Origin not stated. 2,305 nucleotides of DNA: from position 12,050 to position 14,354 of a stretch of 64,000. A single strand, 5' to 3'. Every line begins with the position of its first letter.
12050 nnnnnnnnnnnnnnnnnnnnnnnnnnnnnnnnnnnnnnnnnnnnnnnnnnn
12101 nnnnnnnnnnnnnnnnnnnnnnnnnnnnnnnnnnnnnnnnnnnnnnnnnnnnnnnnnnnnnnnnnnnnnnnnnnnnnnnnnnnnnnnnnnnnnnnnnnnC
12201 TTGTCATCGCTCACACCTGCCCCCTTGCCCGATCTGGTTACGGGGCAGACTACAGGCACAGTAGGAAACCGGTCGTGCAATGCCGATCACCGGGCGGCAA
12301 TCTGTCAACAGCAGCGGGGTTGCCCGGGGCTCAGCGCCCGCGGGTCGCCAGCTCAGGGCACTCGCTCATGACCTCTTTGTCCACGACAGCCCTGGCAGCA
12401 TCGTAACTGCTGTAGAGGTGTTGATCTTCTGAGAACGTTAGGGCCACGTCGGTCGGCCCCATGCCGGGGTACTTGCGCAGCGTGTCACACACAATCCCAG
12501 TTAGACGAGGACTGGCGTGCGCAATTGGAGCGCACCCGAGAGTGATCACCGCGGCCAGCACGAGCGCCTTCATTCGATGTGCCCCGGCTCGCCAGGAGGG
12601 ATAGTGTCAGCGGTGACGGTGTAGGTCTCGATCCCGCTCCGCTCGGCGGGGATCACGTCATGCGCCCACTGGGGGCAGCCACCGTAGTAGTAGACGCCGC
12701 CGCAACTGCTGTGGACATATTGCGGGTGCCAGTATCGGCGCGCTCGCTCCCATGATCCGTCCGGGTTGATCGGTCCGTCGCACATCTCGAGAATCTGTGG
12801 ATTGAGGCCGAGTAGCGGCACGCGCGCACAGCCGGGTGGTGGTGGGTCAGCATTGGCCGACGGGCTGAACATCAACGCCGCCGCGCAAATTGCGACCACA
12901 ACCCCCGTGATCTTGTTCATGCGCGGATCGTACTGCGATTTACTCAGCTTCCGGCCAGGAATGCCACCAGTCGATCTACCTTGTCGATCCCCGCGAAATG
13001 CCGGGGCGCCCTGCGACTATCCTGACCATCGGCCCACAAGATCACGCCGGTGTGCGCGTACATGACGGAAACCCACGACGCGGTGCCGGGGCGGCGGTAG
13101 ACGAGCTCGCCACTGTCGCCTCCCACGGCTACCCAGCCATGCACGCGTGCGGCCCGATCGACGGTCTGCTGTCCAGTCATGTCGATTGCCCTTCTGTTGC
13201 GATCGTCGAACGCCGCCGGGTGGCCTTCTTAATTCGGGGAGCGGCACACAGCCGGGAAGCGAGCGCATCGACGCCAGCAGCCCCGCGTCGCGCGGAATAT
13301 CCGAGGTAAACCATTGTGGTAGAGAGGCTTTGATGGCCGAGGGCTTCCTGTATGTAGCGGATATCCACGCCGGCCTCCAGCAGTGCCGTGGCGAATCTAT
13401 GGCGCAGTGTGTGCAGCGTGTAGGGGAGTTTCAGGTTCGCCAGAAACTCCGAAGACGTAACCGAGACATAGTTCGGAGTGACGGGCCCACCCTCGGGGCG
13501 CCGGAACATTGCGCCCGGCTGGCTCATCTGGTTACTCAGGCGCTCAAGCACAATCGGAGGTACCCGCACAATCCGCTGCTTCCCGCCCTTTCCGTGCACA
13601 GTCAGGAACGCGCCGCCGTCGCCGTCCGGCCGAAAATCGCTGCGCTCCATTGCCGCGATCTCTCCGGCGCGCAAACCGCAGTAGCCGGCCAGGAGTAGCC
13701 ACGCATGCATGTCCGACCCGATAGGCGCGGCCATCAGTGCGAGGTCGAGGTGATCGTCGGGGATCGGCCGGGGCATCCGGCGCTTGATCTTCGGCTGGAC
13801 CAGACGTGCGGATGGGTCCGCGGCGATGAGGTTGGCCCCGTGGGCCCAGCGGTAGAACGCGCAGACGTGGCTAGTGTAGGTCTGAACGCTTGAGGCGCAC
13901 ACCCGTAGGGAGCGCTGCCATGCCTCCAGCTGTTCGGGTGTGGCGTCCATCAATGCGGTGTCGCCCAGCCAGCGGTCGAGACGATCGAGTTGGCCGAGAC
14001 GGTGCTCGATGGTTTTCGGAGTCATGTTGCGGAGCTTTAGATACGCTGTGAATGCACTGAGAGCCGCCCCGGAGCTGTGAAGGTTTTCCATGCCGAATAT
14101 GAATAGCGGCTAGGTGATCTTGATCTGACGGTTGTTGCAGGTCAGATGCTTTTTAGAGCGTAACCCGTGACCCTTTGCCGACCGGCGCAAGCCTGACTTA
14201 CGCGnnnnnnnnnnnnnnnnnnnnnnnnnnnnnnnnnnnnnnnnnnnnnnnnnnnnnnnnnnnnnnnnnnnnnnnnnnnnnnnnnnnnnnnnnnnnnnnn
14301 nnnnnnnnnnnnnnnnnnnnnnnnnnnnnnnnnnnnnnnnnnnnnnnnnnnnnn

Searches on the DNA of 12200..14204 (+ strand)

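Call 79: search_dna_similar(query=window:12200-14204:+, collection=phages, mode=distant, max_rows=10)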
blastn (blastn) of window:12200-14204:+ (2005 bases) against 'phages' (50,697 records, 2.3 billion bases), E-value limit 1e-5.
Records with a match: 26; places in all: 26; records where one place covers at least 80% of the query: 0.
Best place of each record, by identity: 80-90% 6; 60-80% 20.
By first word of the organism name: Mycobacterium 26.
By host as written in the record: Mycobacterium smegmatis mc#155 4; Mycobacterium abscessus GD91 2; Mycobacterium smegmatis mc2 155 2; Mycobacterium abscessus GD53 1; Mycobacterium abscessus GD62 1; Mycobacterium abscessus GD108 1; Mycobacterium abscessus BWH-C 1; GD35 1; and 13 more.
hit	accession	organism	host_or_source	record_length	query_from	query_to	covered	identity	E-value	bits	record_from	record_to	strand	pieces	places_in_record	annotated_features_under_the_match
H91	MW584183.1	Mycobacterium phage prophiGD53-3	Mycobacterium abscessus GD53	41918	132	1974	78%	75.8%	0e+0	1123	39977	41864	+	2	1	72: tyrosine integrase | 70: hypothetical protein | 69: hypothetical protein | 71: hypothetical protein | immunity repressor; PROPHIGD53-3_1; The location of the phage ...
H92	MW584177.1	Mycobacterium phage prophi62-3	Mycobacterium abscessus GD62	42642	134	1974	78%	71.5%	2e-171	859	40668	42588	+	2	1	68: tyrosine integrase | 66: hypothetical protein | 67: hypothetical protein | 65: hypothetical protein | immunity repressor; PROPHIGD62-3_1; The location of the phage ...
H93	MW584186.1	Mycobacterium phage prophi108-1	Mycobacterium abscessus GD108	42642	134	1974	78%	71.5%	2e-171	859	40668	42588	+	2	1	68: tyrosine integrase | 66: hypothetical protein | 67: hypothetical protein | 65: hypothetical protein | immunity repressor; PROPHIGD108-1_1; The location of the phage ...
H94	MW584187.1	Mycobacterium phage prophi91-3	Mycobacterium abscessus GD91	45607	755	2005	62%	78.8%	0e+0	1059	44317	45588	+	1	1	72: tyrosine integrase | 71: hypothetical protein | 73: hypothetical protein | immunity repressor; PROPHIGD91-3_1'; The location of the phage ...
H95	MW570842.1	Mycobacterium phage phiT45-1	Mycobacterium abscessus BWH-C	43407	753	1997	59%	78.9%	0e+0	988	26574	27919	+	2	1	34: tyrosine integrase | 33: hypothetical protein | 35: immunity repressor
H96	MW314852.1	Mycobacterium phage phiGD57-1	GD35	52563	1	1844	42%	70.9%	1e-80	400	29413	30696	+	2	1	34: tyrosine integrase | 33: helix-turn-helix DNA binding domain protein | 32: ESX complex protein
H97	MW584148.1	Mycobacterium phage prophiGD25-1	Mycobacterium abscessus GD25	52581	1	1844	42%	70.9%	1e-80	400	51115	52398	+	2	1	73: tyrosine integrase | 72: helix-turn-helix DNA binding domain protein | 71: WXG motif protein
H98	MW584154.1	Mycobacterium phage prophiGD39-2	Mycobacterium abscessus GD39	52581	1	1844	42%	70.9%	1e-80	400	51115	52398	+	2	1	71: tyrosine integrase | 70: helix-turn-helix DNA binding domain protein | 69: WXG motif protein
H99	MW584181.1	Mycobacterium phage prophi57-1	Mycobacterium abscessus GD57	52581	1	1844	42%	70.9%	1e-80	400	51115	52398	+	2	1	73: tyrosine integrase | 72: helix-turn-helix DNA binding domain protein | 71: WXG motif protein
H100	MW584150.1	Mycobacterium phage prophi100A-2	Mycobacterium abscessus GD100A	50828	1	1844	42%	68.5%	4e-54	307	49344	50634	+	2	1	71: tyrosine integrase | 70: helix-turn-helix DNA binding domain protein | 69: WXG motif protein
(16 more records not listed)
